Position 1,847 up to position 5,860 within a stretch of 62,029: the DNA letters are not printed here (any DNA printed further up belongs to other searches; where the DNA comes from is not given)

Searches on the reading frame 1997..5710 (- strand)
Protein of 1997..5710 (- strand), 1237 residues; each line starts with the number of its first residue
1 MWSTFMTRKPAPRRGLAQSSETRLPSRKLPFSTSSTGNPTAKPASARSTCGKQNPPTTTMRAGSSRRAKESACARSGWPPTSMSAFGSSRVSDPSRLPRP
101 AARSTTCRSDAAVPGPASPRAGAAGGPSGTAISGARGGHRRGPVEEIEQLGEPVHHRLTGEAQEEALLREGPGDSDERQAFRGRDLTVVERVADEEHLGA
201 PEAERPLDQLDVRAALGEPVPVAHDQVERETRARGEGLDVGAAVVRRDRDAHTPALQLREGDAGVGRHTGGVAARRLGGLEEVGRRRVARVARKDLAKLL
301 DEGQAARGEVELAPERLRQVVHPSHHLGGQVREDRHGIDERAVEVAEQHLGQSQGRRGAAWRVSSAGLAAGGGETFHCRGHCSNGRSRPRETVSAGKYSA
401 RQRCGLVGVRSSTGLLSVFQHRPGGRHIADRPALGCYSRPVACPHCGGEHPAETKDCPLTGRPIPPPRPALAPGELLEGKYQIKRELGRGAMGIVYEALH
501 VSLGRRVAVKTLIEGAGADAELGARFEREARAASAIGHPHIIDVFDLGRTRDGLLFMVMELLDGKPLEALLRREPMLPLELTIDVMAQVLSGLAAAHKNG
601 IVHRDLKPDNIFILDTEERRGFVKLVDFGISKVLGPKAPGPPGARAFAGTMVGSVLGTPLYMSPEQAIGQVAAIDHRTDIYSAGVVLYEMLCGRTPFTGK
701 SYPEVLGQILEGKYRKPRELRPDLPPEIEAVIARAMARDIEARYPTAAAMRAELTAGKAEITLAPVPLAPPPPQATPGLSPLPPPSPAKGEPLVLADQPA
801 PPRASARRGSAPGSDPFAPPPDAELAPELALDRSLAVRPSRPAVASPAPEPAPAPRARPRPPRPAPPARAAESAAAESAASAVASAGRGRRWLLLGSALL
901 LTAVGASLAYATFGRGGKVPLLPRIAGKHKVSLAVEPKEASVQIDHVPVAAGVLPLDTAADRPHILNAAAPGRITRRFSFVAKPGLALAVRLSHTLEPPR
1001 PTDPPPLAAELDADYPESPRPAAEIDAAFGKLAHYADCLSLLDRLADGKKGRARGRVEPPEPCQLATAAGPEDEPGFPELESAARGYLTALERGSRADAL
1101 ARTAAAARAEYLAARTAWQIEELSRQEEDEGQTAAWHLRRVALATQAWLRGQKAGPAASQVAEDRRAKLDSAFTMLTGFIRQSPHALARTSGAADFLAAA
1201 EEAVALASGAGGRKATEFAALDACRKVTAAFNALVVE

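Call 51: search_protein_families(library=pfam, proteins=[window:1997-5710:-], max_evalue=0.001)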
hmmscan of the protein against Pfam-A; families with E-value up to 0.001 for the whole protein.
window:1997-5710:- (1237 aa): 2 families
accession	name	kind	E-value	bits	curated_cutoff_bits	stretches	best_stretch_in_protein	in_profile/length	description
PF00069.31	Pkinase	-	4.2e-47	161.2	31.7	1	481-750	1-258/263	Protein kinase domain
PF07714.23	PK_Tyr_Ser-Thr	-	5.2e-28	98.5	23.1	1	482-747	2-251/258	Protein tyrosine and serine/threonine kinase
